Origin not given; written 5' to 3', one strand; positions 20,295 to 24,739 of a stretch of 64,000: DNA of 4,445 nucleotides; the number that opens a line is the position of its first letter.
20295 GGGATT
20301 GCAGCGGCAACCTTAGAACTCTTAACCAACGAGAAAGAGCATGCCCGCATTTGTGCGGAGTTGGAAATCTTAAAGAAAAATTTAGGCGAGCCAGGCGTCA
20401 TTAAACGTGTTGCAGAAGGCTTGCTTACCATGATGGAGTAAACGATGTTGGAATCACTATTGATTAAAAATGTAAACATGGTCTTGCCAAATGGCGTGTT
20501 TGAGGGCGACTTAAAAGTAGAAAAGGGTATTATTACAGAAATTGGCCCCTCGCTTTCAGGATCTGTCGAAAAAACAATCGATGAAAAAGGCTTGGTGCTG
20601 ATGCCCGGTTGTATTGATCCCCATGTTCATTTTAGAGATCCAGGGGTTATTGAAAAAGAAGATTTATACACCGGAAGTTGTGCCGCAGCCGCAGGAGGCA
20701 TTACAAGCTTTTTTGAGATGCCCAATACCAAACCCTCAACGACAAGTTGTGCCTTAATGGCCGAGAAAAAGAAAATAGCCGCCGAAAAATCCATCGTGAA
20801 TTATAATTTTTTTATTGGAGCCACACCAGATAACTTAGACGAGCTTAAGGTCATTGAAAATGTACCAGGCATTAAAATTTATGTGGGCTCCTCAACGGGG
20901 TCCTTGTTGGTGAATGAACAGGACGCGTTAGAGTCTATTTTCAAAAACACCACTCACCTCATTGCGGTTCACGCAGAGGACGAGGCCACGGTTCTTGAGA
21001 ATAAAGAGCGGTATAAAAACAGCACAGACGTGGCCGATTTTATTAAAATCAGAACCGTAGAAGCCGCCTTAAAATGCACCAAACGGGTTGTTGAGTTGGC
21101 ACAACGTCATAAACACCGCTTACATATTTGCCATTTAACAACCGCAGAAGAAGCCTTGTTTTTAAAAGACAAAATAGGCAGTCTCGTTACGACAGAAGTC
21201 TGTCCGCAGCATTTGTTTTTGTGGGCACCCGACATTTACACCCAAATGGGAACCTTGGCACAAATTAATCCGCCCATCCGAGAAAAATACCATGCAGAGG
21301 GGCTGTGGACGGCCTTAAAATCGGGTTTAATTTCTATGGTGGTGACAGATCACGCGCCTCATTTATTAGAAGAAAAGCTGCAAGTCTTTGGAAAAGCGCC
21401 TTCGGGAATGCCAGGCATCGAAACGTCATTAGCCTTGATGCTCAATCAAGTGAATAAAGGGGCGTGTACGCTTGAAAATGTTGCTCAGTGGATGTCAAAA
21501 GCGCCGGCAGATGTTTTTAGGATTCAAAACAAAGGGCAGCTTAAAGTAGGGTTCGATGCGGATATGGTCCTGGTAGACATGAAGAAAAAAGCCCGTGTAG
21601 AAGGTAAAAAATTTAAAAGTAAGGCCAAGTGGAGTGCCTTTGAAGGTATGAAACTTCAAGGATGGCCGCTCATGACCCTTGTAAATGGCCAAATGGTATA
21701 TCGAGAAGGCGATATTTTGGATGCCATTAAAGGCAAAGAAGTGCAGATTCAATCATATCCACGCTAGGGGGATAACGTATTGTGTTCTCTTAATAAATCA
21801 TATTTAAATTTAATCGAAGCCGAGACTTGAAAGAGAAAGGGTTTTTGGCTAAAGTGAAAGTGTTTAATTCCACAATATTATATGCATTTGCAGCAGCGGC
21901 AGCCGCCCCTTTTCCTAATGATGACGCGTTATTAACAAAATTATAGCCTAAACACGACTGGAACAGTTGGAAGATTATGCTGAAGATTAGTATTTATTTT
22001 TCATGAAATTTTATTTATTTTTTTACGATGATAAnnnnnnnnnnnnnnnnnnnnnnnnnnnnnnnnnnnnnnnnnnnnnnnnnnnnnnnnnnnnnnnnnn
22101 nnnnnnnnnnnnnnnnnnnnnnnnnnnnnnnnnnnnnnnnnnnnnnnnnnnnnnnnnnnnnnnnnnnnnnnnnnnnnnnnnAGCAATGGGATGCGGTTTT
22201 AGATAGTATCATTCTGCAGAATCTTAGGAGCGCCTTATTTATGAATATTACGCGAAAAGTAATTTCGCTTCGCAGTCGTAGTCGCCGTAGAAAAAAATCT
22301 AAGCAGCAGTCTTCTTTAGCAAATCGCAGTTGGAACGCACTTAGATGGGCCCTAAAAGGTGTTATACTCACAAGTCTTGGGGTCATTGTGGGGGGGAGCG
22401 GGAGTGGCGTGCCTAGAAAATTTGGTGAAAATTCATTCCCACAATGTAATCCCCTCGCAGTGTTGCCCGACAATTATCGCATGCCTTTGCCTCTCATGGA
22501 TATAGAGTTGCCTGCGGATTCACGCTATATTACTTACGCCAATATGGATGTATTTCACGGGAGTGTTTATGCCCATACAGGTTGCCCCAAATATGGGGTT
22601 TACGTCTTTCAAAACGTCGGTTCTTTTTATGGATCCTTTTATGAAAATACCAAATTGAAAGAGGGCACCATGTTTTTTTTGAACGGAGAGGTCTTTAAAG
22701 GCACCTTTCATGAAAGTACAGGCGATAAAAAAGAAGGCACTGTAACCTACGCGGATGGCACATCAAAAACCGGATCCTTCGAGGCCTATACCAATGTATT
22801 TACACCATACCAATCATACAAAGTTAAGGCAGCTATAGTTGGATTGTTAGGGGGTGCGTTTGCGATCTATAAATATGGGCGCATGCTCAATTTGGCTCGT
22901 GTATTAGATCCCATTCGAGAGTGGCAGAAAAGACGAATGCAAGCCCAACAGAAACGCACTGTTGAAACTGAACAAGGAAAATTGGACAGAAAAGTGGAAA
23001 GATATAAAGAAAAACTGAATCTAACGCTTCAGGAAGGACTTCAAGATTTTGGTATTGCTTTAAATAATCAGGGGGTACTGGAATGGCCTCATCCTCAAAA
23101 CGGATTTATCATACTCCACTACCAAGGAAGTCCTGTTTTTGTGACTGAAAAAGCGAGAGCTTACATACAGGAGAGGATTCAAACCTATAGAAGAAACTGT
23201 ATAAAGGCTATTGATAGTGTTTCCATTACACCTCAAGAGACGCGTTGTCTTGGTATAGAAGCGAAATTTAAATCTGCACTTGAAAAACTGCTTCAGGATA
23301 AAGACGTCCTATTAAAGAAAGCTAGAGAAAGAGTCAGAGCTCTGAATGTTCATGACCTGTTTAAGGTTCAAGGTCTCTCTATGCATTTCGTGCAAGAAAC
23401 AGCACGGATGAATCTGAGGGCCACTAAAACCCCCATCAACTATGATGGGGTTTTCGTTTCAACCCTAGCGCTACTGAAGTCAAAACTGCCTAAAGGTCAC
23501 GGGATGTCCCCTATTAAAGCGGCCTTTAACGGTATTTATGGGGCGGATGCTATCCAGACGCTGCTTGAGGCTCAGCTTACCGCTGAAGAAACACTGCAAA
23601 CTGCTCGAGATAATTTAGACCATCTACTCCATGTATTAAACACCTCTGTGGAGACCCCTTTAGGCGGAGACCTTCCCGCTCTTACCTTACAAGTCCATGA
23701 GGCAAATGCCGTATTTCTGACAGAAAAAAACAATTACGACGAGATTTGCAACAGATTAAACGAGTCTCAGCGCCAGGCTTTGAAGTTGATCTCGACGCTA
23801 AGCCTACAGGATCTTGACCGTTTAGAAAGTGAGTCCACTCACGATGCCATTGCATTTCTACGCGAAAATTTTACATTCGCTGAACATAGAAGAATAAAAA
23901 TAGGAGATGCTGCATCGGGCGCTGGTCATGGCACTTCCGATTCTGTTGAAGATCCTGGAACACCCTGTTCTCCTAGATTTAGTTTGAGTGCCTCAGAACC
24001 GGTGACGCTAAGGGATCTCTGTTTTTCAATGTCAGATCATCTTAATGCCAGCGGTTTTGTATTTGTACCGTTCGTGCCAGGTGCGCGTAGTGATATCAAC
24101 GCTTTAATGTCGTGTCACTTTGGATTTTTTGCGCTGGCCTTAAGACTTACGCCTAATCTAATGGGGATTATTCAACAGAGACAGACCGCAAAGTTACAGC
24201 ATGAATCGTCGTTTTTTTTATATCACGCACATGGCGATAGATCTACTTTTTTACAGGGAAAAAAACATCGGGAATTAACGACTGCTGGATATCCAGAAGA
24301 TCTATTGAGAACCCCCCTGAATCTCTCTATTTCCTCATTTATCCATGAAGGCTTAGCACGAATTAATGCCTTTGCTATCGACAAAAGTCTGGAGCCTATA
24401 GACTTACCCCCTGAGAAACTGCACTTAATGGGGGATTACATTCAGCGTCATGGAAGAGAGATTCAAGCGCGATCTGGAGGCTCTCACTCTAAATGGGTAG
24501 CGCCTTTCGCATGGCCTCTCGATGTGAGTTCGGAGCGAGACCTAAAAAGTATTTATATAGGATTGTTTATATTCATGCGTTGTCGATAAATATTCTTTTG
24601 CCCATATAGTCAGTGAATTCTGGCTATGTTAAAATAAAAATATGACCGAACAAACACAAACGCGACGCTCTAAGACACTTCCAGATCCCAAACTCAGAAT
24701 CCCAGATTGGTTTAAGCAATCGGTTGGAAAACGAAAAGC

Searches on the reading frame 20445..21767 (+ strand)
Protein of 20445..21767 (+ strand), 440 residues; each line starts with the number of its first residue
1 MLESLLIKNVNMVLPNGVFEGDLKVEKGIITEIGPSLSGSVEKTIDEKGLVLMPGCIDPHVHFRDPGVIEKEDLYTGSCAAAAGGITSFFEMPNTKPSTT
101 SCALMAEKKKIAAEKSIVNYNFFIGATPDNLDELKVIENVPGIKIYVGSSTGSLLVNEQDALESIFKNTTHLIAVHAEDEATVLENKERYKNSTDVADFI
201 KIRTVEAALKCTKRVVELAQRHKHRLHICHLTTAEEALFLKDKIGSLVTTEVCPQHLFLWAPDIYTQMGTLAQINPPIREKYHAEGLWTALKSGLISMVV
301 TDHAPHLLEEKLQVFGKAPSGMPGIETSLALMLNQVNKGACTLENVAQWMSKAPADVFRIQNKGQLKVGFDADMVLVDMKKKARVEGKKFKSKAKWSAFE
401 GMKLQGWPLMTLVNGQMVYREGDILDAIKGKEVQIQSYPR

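Call 10: search_protein_families(library=pfam, proteins=[window:20445-21767:+], max_evalue=0.01)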
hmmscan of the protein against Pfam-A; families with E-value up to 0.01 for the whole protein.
window:20445-21767:+ (440 aa): 2 families
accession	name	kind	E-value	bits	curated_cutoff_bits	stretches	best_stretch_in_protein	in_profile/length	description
PF01979.26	Amidohydro_1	-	4.8e-27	95.5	25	1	51-418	1-345/345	Amidohydrolase family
PF07969.17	Amidohydro_3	-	1.8e-09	38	29.7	1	341-419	407-472/472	Amidohydrolase family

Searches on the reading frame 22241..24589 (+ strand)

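Call 10: search_protein_families(library=pfam, proteins=[window:22241-24589:+], max_evalue=0.01)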
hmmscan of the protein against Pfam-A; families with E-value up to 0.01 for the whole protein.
window:22241-24589:+ (782 aa): 0 families

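Call 12: search_protein_families(library=ncbifam, proteins=[window:22241-24589:+], max_evalue=0.01)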
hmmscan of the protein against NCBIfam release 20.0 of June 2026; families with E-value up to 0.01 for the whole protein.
window:22241-24589:+ (782 aa): 1 family
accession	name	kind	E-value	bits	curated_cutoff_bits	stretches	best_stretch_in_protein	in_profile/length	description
NF009194.0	PRK12542.1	equivalog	0.00076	19.7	211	1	221-273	99-151/185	RNA polymerase sigma factor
